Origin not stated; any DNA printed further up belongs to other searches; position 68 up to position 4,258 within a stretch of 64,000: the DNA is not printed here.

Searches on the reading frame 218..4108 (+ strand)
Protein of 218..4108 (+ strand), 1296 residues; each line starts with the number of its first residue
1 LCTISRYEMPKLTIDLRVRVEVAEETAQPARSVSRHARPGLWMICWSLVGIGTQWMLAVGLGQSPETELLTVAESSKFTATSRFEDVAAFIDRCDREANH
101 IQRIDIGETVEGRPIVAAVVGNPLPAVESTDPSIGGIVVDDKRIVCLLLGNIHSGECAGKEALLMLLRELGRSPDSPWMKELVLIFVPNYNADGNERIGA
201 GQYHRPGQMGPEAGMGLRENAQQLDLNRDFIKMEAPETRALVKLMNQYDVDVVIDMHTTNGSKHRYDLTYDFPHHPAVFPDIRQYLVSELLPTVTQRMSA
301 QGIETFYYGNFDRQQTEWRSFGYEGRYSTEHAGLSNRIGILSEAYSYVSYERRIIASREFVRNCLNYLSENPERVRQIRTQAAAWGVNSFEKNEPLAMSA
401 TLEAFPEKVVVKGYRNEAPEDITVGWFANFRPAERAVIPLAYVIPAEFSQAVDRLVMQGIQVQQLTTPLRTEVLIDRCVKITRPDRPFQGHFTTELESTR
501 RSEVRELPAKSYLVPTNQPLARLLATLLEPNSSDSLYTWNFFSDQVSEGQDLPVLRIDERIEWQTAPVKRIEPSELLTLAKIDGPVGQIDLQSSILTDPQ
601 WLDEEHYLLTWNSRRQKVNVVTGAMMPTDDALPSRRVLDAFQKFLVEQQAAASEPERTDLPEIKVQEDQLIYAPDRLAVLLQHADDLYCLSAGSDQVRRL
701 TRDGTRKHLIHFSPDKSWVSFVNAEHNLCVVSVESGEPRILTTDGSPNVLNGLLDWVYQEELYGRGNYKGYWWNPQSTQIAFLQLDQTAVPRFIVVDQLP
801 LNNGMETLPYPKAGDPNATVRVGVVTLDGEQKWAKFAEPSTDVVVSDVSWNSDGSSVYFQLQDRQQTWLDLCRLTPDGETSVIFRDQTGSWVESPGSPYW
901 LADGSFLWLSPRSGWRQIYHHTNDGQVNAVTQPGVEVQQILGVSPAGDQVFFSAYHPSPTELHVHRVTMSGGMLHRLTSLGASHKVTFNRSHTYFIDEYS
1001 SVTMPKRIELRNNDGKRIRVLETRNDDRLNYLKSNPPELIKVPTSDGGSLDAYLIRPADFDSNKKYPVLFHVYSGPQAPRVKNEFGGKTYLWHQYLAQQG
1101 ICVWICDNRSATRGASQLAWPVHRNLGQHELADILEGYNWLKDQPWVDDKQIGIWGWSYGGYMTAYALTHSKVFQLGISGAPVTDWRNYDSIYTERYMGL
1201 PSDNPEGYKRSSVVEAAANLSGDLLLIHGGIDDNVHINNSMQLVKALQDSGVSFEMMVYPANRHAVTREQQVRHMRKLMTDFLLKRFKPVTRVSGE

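Call 19: search_protein_families(library=pfam, proteins=[window:218-4108:+], max_evalue=0.0001)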
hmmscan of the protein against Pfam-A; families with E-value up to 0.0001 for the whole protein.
window:218-4108:+ (1296 aa): 5 families
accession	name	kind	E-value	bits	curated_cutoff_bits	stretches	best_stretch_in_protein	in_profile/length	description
PF00930.27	DPPIV_N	-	8.3e-68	229.1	22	1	687-1005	25-353/354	Dipeptidyl peptidase IV (DPP IV) N-terminal region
PF00326.27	Peptidase_S9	-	3.3e-50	171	22.6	1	1094-1288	8-211/213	Prolyl oligopeptidase family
PF00246.29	Peptidase_M14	-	6.1e-13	49.5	21.6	1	90-295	4-222/286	Zinc carboxypeptidase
PF02129.25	Peptidase_S15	-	3.8e-11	43.6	23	1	1046-1194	1-139/262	X-Pro dipeptidyl-peptidase (S15 family)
PF01738.24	DLH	-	2.4e-06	27.8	21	1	1121-1271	68-193/217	Dienelactone hydrolase family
